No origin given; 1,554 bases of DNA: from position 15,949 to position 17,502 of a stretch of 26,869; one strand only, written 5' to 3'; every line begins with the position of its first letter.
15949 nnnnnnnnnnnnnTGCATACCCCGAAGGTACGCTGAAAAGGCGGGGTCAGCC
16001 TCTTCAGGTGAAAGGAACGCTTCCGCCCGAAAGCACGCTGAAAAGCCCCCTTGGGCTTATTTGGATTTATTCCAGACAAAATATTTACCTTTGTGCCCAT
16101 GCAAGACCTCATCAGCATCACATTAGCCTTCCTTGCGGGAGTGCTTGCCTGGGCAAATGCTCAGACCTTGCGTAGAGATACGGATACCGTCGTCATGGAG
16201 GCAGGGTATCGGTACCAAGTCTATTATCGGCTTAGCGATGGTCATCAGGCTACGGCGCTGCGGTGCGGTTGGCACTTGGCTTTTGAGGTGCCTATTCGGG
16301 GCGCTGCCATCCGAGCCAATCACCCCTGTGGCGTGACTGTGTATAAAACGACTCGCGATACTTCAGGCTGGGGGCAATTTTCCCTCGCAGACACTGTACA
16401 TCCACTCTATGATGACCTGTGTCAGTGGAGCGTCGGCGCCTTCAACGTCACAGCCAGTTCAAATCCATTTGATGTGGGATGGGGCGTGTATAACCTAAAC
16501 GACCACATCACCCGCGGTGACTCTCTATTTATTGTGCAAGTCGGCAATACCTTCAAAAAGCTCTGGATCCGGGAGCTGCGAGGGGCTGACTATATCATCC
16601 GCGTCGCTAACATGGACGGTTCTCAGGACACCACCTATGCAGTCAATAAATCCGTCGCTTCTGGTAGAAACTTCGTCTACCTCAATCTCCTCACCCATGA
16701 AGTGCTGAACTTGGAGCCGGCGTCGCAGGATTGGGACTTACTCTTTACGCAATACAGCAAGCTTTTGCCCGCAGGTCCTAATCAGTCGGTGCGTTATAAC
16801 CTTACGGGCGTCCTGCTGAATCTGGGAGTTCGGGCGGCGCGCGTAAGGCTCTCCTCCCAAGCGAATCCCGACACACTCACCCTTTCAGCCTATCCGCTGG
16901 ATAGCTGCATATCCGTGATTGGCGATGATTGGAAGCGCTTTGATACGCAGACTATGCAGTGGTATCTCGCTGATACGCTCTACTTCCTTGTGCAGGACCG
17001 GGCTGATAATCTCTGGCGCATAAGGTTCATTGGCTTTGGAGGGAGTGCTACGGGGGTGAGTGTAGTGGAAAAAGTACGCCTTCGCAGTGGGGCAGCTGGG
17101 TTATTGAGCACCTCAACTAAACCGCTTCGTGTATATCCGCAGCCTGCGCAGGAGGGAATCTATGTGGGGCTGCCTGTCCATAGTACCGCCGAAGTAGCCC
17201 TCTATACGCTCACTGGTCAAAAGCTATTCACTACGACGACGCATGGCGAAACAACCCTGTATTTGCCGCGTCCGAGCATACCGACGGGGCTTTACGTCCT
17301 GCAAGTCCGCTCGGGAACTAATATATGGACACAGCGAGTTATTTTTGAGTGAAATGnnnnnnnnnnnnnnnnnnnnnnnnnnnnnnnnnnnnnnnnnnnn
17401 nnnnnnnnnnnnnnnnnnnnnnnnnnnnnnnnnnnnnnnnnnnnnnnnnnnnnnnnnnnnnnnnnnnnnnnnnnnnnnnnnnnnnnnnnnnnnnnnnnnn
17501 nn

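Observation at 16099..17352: T9SS-secreted tandem HmuY-like protein with His in one repeat and Met at the same position in the other: possible dual-redox hemophore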

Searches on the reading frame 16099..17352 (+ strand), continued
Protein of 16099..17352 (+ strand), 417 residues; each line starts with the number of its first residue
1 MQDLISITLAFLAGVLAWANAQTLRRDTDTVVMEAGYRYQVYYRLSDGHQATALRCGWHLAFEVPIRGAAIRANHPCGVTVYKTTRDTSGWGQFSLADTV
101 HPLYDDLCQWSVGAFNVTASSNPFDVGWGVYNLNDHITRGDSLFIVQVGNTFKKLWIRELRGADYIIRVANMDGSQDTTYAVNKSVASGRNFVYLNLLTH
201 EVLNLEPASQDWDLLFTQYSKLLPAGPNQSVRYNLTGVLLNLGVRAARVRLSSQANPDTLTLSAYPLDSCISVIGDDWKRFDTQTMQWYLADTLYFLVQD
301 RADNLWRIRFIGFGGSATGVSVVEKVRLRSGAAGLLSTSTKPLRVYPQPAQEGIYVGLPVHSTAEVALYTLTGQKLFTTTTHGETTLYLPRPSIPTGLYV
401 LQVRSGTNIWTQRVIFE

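Call 40: find_encoding_contigs(protein=P0034, flank=10000, max_places=3)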
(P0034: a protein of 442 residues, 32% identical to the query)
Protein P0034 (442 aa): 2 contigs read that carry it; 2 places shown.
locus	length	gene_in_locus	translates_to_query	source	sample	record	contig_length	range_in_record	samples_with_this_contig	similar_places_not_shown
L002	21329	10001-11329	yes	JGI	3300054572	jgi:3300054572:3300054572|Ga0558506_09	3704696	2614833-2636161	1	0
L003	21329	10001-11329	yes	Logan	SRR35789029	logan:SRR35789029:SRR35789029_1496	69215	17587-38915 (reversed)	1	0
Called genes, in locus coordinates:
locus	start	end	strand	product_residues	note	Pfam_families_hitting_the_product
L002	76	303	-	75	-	-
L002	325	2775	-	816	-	PF13620:CarboxypepD_reg, PF13715:CarbopepD_reg_2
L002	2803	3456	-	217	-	PF00834:Ribul_P_3_epim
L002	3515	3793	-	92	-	-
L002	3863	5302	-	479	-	-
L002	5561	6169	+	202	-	-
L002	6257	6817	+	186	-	-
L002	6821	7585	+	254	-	PF07730:HisKA_3, PF02518:HATPase_c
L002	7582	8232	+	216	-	PF00072:Response_reg, PF00196:GerE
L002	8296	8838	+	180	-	PF01243:PNPOx_N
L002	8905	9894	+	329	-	PF01118:Semialdhyde_dh, PF02774:Semialdhyde_dhC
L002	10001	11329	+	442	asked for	PF18962:Por_Secre_tail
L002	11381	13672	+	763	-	PF07715:Plug, PF00593:TonB_dep_Rec_b-barrel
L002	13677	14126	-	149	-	PF02502:LacAB_rpiB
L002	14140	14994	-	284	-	PF00902:TatC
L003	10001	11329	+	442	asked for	PF18962:Por_Secre_tail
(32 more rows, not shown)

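Call 43: find_related_loci(query=A3, collection=genome_contigs, flank=8000)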
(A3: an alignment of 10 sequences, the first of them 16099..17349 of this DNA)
Query A3 (417 aa) in genome_contigs; peptide patterns used: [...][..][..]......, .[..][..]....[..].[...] (x = any residue, [..] = any of these).
33 stretches matched a pattern; 18 encode a relative of the query (tblastn E <= 1e-3); 18 distinct loci.
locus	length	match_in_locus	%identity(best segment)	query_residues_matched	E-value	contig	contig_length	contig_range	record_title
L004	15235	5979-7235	62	1-417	2e-175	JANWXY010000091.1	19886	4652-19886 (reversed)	MAG: Bacteroidia bacterium isolate SKYG57 k141_376694, whole genome shotgun sequence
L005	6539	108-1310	62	20-416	8e-172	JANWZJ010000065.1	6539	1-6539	MAG: Bacteroidia bacterium isolate SKYG92 NODE_65_length_6539_cov_4.645621, whole genome shotgun sequence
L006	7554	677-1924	61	8-417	4e-166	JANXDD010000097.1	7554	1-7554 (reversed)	MAG: Bacteroidia bacterium isolate SKYB95 NODE_97_length_7554_cov_3.959743, whole genome shotgun sequence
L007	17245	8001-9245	58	1-417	3e-148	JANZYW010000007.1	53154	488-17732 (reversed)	MAG: Bacteroidia bacterium isolate SKW103 NODE_7_length_53154_cov_5.375360, whole genome shotgun sequence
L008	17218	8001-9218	54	7-417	1e-143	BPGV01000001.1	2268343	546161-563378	MAG: Bacteroidia bacterium KatS3mg025 DNA, contig_684, whole genome shotgun sequence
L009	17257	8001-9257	61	1-417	2e-174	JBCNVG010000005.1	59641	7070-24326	MAG: Bacteroidia bacterium isolate DT_Bin_51 contig5, whole genome shotgun sequence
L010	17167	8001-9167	54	29-417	6e-140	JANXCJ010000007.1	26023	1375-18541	MAG: Bacteroidia bacterium isolate SKYB7 NODE_7_length_26023_cov_3.517305, whole genome shotgun sequence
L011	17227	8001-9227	52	7-417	4e-131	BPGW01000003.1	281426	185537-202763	MAG: Bacteroidia bacterium KatS3mg026 DNA, contig_17246, whole genome shotgun sequence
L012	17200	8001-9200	52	17-417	5e-118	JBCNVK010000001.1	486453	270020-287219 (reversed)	MAG: Bacteroidia bacterium isolate DT_Bin_56 contig1, whole genome shotgun sequence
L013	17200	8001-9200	49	17-417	2e-111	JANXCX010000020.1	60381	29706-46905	MAG: Bacteroidia bacterium isolate SKYB87 k141_240262, whole genome shotgun sequence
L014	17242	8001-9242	66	6-417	1e-177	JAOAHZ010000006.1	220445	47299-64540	MAG: Bacteroidia bacterium isolate SKW77 NODE_4_2_edited, whole genome shotgun sequence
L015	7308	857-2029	35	28-416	7e-64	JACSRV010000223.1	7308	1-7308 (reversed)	MAG: Chitinophagaceae bacterium isolate BA1 contig-70_14475, whole genome shotgun sequence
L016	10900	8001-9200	33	5-415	7e-61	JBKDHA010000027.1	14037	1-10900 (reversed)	MAG: Bacteroidota bacterium isolate samp_2115_semibin_49 samp_2115_309404, whole genome shotgun sequence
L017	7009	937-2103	33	21-417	6e-61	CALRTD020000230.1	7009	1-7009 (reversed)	MAG: Synechococcus sp. UW140 isolate JJ-JE56-12-3-mx-bin559 genome assembly, contig: JJ-RDS211-73-C921, whole genome sho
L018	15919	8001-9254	61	1-417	1e-173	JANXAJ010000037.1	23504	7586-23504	MAG: Bacteroidia bacterium isolate SKYB116 NODE_37_length_23504_cov_6.677680, whole genome shotgun sequence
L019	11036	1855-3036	31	29-417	1e-56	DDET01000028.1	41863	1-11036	MAG TPA_asm: Bacteroidetes bacterium UBA1947 UBA1947_contig_62402, whole genome shotgun sequence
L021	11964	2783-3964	30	29-417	2e-53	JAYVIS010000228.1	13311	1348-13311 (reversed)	MAG: Bacteroidota bacterium isolate GL51_Up_metabinner_16_sub GL51_Up_metabinner_16_sub_227, whole genome shotgun sequen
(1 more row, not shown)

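Call 46: search_protein_families(library=pfam, proteins=[L019:3099-4058:+, L019:4058-4627:+, L017:2125-3033:+], max_evalue=0.1)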
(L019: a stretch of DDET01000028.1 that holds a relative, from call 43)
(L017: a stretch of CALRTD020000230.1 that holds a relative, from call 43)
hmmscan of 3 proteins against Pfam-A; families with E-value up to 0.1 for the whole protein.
L019:3099-4058:+ (320 aa): 4 families
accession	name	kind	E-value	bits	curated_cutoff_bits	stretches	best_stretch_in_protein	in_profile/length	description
PF01903.22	CbiX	-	5.2e-15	56.1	22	1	50-133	1-80/106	CbiX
PF00762.24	Ferrochelatase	-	0.0013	18.3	27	1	84-162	93-169/317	Ferrochelatase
PF06180.16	CbiK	-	0.0079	16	26.2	1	40-126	139-218/262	Cobalt chelatase (CbiK)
PF00358.26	PTS_EIIA_1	-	0.063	13.4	27.2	0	253-290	11-47/127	phosphoenolpyruvate-dependent sugar phosphotransferase system, EIIA 1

L019:4058-4627:+ (190 aa): 3 families
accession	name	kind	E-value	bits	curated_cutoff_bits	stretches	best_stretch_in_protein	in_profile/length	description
PF16357.10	PepSY_TM_like_2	-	3e-15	57.2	27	1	28-185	21-193/197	Putative PepSY_TM-like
PF03929.21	PepSY_TM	-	3.9e-05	24.1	28.8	1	17-164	4-161/295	PepSY-associated TM region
PF10067.14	DUF2306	-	0.052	14.1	31.6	0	7-40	21-54/147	Predicted membrane protein (DUF2306)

L017:2125-3033:+ (303 aa): 2 families
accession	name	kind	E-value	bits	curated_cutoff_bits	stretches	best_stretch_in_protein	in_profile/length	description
PF20311.3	DUF6607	-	7.6e-114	380.3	27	1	14-301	5-295/296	Family of unknown function (DUF6607)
PF25037.1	VPS13_C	-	0.067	13.6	21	1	72-127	50-103/114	Intermembrane lipid transfer protein VPS13, C-terminal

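Call 47: search_protein_families(library=ncbifam, proteins=[L019:3099-4058:+, L019:4058-4627:+, L017:2125-3033:+], max_evalue=0.1)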
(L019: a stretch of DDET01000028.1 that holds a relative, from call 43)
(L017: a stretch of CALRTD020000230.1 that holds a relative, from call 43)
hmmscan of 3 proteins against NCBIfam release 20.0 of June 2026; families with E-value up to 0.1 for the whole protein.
L019:3099-4058:+ (320 aa): 6 families
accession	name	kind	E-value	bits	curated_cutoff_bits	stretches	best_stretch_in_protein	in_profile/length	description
NF002090.2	PRK00923.1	subfamily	2.4e-19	69.7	120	1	44-134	2-88/129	sirohydrochlorin nickelochelatase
NF033198.0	F430_CfbA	equivalog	1.6e-18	66.9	120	1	44-147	1-99/122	sirohydrochlorin nickelochelatase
NF004449.0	PRK05782.1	equivalog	5.8e-10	38.7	298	1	43-181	4-132/333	bifunctional sirohydrochlorin cobalt chelatase/precorrin-8X methylmutase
NF002671.0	PRK02395.1-3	equivalog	1.1e-05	24.9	258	1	38-139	129-223/262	hypothetical protein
NF002670.0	PRK02395.1-1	equivalog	2.9e-05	23.2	324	1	35-135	137-230/292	hypothetical protein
TIGR00109.1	hemH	equivalog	0.083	12.3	124.6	0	82-162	95-174/322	ferrochelatase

L019:4058-4627:+ (190 aa): 0 families

L017:2125-3033:+ (303 aa): 0 families

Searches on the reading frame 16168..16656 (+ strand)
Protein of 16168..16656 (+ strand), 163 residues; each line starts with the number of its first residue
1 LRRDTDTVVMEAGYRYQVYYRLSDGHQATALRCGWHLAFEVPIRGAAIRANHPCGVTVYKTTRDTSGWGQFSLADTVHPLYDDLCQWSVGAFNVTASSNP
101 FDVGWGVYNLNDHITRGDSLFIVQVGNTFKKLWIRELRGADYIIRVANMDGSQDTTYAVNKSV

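Call 69: predict_structure(alignment_id=A4)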
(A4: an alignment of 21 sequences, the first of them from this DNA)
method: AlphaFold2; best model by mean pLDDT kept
length: 163 residues; sequences in the alignment: 21
mean_pLDDT: 68.3   pTM: 0.62
mean pLDDT of the five models: 68.3, 64.9, 64.6, 64.4, 59.1
residues with pLDDT >= 90: 12; 70-90: 66; 50-70: 58; < 50: 27
segments of 3 or more residues with pLDDT < 50: 6-11, 20-23, 81-91
pLDDT, mean of each block of 10 residues (from residue 1): 46 51 49 63 56 70 84 73 40 54 74 84 84 87 90 89 65
secondary structure, 60 per line:
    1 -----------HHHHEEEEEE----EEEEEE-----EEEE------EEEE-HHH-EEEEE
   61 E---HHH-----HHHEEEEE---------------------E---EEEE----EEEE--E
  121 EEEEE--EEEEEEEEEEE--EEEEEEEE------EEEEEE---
elements in order: H12-15 E16-21 E26-31 E37-40 E47-50 E56-61 E76-80 E106-109 E114-117 E120-125 E128-138 E141-148 E155-160

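Call 72: fold_search(model_id=the predicted structure, library=pdb)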
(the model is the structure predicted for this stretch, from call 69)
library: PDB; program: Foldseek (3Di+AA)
matches with E <= 10: 284; with E <= 0.001: 0
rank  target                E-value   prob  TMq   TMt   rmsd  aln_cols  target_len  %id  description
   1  4iml_A                1.3e+00  0.01  0.11  0.09  22.7       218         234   14  CrossFab binding to human Angiopoietin 2 (released 2013-04-17)
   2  6ca7_L                1.9e+00  0.02  0.13  0.11  20.8       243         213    6  Crystal structure of PCT64_13C, a strain specific anti-HIV antibody (released 2018-06-27)
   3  5bzw_A                2.2e+00  0.02  0.14  0.12  21.8       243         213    8  Crystal Structure of PCDN-27B, an antibody from the PCDN family of HIV-1 antibodies (released 2016-05-25)
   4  3cv5_A                2.7e+00  0.01  0.11  0.03  17.8       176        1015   11  GOLGI MANNOSIDASE II D204A catalytic nucleophile mutant complex with 3alpha,6alpha-mannopentaose (released 2008-06-24)
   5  8si1_C                2.9e+00  0.02  0.16  0.13  21.9       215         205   11  Ara h 6 16A8 complex (released 2024-12-25)
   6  8cn9_K                3.1e+00  0.06  0.16  0.13  11.1        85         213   12  Factor VII binding Fab of the bispecific antibody HMB-001 in complex with Factor VII (released 2023-12-27)
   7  7yk4_I                3.2e+00  0.02  0.17  0.14  18.1       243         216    6  ox40-antibody (released 2023-08-09)
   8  2qqk_H                3.4e+00  0.02  0.16  0.13  16.6       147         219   12  Neuropilin-2 a1a2b1b2 Domains in Complex with a Semaphorin-Blocking Fab (released 2007-11-20)
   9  5wyh_A                3.6e+00  0.03  0.13  0.12  11.8        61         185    8  Crystal structure of RidL(1-200) complexed with VPS29 (released 2018-01-24)
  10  8vue_H                3.6e+00  0.02  0.17  0.14  20.3       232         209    9  L5A7 Fab bound to Indonesia2005 Hemagglutinin (released 2024-05-22)
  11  4ywg_M                3.6e+00  0.01  0.12  0.10  22.5       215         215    6  Crystal structure of 830A in complex with V1V2 (released 2015-07-15)
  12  7so7_H                3.6e+00  0.01  0.14  0.11  20.4       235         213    8  Novel structural insights for a pair of monoclonal antibodies recognizing non-overlapping epitopes of the glucosyltran (released 2022-05-11)
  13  8ttd_A                3.8e+00  0.02  0.13  0.12  12.1        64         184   11  Structure of VPS29 complexed with Fam21A repeat 21 (1328-1341) (released 2024-08-21)
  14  7rdw_V                4.0e+00  0.02  0.14  0.12  20.5       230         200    9  Crystal Structure of FH1 Fab bound to HXb2 HIV-1 gp120 core (released 2022-05-25)
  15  4hs6_B                4.0e+00  0.02  0.15  0.12  16.2       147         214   14  Hepatitus C envelope glycoprotein E2 fragment 412-423 with humanized and affinity-matured antibody MRCT10.v362 (released 2013-04-03)
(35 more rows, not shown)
